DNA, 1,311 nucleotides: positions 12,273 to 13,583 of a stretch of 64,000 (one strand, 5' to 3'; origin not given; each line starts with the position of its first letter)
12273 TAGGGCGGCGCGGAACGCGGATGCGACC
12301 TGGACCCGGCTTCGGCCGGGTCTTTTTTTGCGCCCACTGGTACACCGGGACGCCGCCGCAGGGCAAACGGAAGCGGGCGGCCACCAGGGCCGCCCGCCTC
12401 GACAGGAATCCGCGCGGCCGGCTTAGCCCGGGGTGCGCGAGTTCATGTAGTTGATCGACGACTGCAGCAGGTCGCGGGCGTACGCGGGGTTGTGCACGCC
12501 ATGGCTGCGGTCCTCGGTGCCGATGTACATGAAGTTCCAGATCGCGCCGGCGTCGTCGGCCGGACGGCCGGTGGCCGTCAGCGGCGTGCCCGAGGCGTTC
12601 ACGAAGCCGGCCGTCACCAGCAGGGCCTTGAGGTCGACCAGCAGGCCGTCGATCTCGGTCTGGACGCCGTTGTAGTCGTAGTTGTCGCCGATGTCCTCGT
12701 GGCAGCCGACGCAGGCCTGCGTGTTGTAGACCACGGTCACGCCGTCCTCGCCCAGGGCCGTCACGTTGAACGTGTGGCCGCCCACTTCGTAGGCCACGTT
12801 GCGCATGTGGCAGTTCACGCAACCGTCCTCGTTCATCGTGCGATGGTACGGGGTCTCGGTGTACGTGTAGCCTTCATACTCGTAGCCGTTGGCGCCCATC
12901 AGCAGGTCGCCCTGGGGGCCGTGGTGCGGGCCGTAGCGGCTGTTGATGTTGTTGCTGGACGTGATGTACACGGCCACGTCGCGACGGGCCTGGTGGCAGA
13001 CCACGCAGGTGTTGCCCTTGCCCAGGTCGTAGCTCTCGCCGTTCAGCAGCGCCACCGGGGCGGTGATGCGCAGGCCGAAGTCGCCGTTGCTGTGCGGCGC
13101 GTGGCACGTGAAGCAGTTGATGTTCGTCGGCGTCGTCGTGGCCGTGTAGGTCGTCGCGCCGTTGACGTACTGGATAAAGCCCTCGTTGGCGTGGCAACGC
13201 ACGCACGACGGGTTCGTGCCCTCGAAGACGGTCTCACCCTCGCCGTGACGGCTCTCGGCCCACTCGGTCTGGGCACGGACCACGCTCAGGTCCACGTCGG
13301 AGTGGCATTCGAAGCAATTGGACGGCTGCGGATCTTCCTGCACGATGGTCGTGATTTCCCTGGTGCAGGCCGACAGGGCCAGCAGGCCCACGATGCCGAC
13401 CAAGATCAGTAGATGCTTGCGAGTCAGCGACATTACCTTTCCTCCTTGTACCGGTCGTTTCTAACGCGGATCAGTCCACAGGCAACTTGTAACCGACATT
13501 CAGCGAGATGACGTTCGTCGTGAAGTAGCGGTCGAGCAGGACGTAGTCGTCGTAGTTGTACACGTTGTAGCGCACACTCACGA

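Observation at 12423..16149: MtrA/MtrB-like porin-cytochrome module with a short barrel and a hexahaem lipoprotein partner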

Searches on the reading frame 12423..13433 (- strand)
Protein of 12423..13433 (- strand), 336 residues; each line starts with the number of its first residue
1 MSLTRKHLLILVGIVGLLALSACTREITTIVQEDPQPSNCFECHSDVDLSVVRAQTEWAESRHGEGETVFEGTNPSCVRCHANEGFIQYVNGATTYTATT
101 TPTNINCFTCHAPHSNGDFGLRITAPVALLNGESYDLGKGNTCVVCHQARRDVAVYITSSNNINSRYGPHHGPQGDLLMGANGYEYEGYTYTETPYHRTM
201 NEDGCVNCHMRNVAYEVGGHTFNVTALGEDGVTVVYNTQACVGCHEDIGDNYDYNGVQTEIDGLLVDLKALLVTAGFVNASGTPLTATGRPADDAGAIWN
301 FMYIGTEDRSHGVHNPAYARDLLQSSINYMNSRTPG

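Call 3: search_protein_families(library=pfam, proteins=[window:12423-13433:-], max_evalue=1)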
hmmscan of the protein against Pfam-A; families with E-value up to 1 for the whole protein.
window:12423-13433:- (336 aa): 13 families
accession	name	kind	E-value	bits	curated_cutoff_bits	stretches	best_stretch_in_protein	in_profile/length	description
PF22113.1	Mtrc-MtrF_II-IV_dom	-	3e-11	43.6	30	3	141-249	29-131/176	Outer membrane cytochrome MtrC/MtrF-like, domains II/IV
PF14522.11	Cytochrome_C7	-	1.1e-07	32.1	24.8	3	37-111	13-66/67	Cytochrome c7 and related cytochrome c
PF14537.11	Cytochrom_c3_2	-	6e-06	27.1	25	1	39-116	8-69/79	Cytochrome c3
PF03264.19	Cytochrom_NNT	-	7.1e-06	26.3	24.1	2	8-90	7-81/174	NapC/NirT cytochrome c family, N-terminal region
PF16694.10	Cytochrome_P460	-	1.1e-05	26.3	27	0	85-119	89-122/125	Cytochrome P460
PF09699.15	Paired_CXXCH_1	-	1.8e-05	24.7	20.6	0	197-247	1-38/41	Doubled CXXCH motif (Paired_CXXCH_1)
PF22678.1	Cytochrom_c_NrfB-like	-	2.8e-05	24.9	27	2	40-118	1-72/89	Cytochrome c-type protein NrfB-like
PF02335.20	Cytochrom_C552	-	8.7e-05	22.1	24.1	1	195-329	238-372/438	Cytochrome c552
PF13435.11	Cytochrome_C554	-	0.002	19.4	20.8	1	69-111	43-83/84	Cytochrome c554 and c-prime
PF02085.21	Cytochrom_CIII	-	0.026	15.3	22.9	0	75-115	47-86/101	Class III cytochrome C family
PF00034.26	Cytochrom_C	-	0.24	13.2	21.3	0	91-118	3-23/90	Cytochrome c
PF03892.19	NapB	-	0.39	11.3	25.1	0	196-227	58-89/127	Nitrate reductase cytochrome c-type subunit (NapB)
PF21255.3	DNMT3_ADD_GATA1-like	-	0.47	11.1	27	0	65-110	6-50/50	DNMT3, ADD PHD zinc finger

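Call 4: search_protein_families(library=ncbifam, proteins=[window:12423-13433:-], max_evalue=1)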
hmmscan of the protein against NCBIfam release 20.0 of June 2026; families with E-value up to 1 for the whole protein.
window:12423-13433:- (336 aa): 9 families
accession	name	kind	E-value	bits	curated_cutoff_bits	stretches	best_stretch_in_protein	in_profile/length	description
TIGR03508.1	decahem_SO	subfamily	5.9e-06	25.9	192.2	2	35-122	32-112/258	DmsE family decaheme c-type cytochrome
NF045713.1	CxxCH_16_HmcA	equivalog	2.3e-05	23.2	400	2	182-250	328-391/541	sulfate respiration complex hexadecaheme cytochrome HmcA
NF008659.0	PRK11659.1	equivalog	5.2e-05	23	184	3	24-114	34-120/188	cytochrome c nitrite reductase pentaheme subunit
TIGR03146.1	cyt_nit_nrfB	equivalog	8.3e-05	22.9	166.6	2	32-119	35-124/145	cytochrome c nitrite reductase pentaheme subunit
TIGR01905.1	paired_CXXCH_1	subfamily_domain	0.00011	22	25.2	0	106-115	8-17/41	doubled CXXCH domain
TIGR03153.1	cytochr_NrfH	equivalog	0.00035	20.7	134.2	2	75-114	29-62/138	cytochrome c nitrite reductase small subunit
NF041895.1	choice_anch_V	domain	0.011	15.8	42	1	87-136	10-56/150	choice-of-anchor V domain-containing protein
NF040886.1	cyt_C_like_Sec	equivalog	0.15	10.6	250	1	38-114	46-114/423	multiheme c-type cytochrome (seleno)protein ExtKL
NF041198.1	UshA_like_PCGU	equivalog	0.95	8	275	1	39-152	410-513/519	UshA-like (seleno)protein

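Call 8: search_solved_structures(query=window:12423-13433:-, max_evalue=1, show_alignments=2)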
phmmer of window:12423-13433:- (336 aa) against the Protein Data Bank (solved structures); distinct sequences matched with E-value up to 1: 22.
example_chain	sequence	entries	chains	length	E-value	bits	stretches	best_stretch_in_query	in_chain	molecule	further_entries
6i5b_A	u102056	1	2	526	0.0023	20.4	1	57-322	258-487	Uncharacterized protein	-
8rv0_Y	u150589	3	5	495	0.016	17.6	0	205-328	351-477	Octaheme cytochrome c nitrite reductase | Octaheme nitrite c cytochrome c reductase | Octaheme nitrite reductase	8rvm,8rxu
5ieh_A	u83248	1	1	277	0.31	13.4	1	159-192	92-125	HLA class I histocompatibility antigen, B-40 alpha chain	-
5iek_A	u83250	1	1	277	0.31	13.4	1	159-192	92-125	HLA class I histocompatibility antigen, B-40 alpha chain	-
5wmq_A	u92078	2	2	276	0.35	13.2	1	159-192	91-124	HLA class I histocompatibility antigen, B-8 alpha chain | HLA-B*08:01 heavy chain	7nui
1agb_A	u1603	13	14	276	0.35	13.2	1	159-192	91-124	B*0801 | HLA class I histocompatibility antigen, B-8 alpha chain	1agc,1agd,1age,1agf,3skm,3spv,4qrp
1m05_A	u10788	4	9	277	0.35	13.2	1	159-192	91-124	HLA class I histocompatibility antigen, B-8 B*0801 alpha chain | MHC heavy chain | HLA class I histocompatibility antigen, B-8 alpha chain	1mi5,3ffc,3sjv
3sko_A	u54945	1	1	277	0.38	13.1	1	159-192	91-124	HLA class I histocompatibility antigen, B-8 alpha chain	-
3x14_A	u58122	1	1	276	0.39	13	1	159-192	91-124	HLA class I histocompatibility antigen, B-8 alpha chain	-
9mda_A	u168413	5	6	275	0.4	13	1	159-192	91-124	MHC class I protein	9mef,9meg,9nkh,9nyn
24st_C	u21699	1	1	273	0.4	13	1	159-192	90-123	MHC class I antigen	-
6p23_A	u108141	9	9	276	0.4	13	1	159-192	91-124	HLA class I histocompatibility antigen, B-8 alpha chain | MHC class I antigen | MHC class I protein (Fragment)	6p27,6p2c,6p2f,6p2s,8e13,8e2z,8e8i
4u1l_A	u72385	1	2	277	0.41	13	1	159-192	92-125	HLA class I histocompatibility antigen, B-81 alpha chain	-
4u1i_A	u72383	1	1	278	0.41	13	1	159-192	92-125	HLA class I histocompatibility antigen, B-81 alpha chain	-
4u1s_A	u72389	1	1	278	0.41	13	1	159-192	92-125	HLA class I histocompatibility antigen, B-81 alpha chain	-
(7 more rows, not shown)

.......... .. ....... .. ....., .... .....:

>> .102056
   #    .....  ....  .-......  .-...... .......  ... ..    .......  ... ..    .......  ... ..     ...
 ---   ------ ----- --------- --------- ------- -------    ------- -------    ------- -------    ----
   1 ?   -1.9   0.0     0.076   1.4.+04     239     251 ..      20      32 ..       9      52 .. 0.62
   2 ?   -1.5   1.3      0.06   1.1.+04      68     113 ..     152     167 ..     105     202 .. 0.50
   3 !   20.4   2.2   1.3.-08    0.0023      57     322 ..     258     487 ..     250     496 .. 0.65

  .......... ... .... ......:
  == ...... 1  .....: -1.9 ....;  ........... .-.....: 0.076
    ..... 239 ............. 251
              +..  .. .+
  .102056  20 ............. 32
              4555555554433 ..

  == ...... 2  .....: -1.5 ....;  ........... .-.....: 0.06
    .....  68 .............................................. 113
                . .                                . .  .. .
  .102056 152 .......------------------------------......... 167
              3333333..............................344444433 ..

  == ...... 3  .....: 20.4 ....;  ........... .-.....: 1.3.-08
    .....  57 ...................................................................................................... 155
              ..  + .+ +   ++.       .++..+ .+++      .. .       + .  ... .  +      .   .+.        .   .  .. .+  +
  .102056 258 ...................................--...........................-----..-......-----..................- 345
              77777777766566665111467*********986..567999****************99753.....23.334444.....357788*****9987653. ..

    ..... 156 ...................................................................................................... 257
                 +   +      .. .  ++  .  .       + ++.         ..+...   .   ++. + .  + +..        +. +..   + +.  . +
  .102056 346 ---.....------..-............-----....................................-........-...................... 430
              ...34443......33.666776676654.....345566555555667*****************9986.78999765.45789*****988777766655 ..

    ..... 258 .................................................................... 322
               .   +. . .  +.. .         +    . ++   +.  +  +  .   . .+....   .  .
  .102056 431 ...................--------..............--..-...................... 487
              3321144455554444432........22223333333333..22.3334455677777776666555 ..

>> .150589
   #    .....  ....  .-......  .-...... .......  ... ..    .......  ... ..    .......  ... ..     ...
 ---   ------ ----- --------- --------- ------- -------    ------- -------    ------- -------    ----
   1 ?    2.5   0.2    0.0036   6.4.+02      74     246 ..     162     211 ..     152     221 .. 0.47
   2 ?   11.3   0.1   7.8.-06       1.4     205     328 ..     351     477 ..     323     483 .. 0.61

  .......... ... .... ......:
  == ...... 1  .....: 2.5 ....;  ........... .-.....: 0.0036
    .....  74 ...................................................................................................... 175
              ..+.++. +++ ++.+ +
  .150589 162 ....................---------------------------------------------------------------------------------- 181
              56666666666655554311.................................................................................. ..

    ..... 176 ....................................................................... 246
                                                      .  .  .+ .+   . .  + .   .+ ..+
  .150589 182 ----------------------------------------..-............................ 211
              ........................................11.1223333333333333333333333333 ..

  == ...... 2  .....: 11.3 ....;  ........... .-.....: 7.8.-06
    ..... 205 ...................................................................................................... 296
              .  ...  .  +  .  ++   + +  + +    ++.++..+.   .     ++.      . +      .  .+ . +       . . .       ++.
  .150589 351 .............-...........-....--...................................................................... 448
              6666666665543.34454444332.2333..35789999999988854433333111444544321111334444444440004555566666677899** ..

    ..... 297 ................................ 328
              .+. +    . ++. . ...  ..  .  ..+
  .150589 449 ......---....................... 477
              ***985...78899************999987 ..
